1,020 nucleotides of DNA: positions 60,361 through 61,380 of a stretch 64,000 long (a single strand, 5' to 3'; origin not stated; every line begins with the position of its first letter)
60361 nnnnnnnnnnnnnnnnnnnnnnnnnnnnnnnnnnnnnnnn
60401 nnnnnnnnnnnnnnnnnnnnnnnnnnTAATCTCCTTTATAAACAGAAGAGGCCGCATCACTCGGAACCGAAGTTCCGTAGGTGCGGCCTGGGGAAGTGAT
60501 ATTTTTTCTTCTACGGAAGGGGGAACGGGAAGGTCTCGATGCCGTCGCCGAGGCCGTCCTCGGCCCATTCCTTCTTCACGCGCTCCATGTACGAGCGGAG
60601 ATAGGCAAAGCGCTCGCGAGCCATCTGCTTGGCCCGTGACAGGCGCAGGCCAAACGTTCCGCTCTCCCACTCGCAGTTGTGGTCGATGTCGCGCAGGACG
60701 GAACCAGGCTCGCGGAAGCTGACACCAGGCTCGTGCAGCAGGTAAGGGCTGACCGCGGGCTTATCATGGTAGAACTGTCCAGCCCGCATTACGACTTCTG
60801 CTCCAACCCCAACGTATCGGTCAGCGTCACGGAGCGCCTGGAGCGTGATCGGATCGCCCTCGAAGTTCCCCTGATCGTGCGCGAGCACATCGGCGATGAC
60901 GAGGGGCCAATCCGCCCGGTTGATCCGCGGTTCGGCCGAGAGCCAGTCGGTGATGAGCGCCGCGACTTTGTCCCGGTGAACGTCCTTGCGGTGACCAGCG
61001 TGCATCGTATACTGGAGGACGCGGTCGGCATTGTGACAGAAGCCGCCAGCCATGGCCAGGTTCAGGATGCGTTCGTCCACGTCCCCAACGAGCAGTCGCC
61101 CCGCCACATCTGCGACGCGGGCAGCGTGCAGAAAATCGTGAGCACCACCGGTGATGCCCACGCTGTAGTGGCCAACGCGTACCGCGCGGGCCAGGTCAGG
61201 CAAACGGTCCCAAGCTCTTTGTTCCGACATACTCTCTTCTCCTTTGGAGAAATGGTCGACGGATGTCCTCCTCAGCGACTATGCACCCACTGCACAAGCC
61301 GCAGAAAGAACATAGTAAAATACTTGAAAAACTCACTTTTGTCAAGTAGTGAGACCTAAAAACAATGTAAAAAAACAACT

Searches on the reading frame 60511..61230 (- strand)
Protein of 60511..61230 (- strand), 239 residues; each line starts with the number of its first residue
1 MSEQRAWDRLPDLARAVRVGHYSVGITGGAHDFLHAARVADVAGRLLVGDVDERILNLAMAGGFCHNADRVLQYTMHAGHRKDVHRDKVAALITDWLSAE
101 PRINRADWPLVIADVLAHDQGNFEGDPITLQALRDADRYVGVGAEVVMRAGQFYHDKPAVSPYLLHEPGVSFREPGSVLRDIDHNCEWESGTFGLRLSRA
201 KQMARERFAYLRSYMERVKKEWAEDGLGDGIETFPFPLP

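Call 43: search_protein_families(library=pfam, proteins=[window:60511-61230:-], max_evalue=0.01)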
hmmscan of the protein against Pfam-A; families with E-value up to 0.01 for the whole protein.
window:60511-61230:- (239 aa): 0 families

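Call 54: search_protein_families(library=padloc, proteins=[window:60511-61230:-], max_evalue=0.01)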
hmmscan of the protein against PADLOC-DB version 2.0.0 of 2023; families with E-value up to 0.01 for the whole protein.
window:60511-61230:- (239 aa): 0 families

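Call 62: find_homologous_proteins(query=window:60511-61227:-, max_evalue=0.001)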
Query window:60511-61227:- (238 aa): 2 proteins with E <= 0.001 among 1442 candidates.
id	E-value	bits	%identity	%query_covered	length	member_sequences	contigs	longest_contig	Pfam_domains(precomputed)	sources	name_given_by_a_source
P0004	7.8e-160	548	100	100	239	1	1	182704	-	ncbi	-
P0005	2.9e-33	133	38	89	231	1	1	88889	-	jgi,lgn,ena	-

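Call 63: find_encoding_contigs(protein=P0005, flank=10000, max_places=3)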
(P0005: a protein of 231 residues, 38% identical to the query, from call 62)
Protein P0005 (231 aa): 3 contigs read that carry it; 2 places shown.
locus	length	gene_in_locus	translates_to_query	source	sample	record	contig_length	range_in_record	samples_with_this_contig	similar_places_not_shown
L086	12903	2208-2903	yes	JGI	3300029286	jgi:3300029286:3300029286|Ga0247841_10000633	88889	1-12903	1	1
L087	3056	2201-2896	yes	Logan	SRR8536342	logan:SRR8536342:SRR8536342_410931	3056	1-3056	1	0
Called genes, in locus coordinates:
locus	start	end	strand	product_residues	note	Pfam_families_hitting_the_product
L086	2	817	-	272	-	?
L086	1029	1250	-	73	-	-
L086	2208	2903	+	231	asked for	-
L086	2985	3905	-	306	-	PF00535:Glycos_transf_2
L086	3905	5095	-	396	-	PF13439:Glyco_transf_4, PF13579:Glyco_trans_4_4, PF20706:GT4-conflict, PF00534:Glycos_transf_1, PF13692:Glyco_trans_1_4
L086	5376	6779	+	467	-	PF13522:GATase_6, PF13537:GATase_7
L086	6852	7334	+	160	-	PF02643:DUF192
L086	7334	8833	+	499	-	PF04932:Wzy_C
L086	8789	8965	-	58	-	-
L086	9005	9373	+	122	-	PF02021:UPF0102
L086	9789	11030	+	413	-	PF08529:NusA_N, PF00575:S1 (weak), PF13184:KH_NusA_1st, PF26594:KH_NusA_2nd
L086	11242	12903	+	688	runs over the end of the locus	PF03030:H_PPase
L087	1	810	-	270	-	?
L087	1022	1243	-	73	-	-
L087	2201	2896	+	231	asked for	-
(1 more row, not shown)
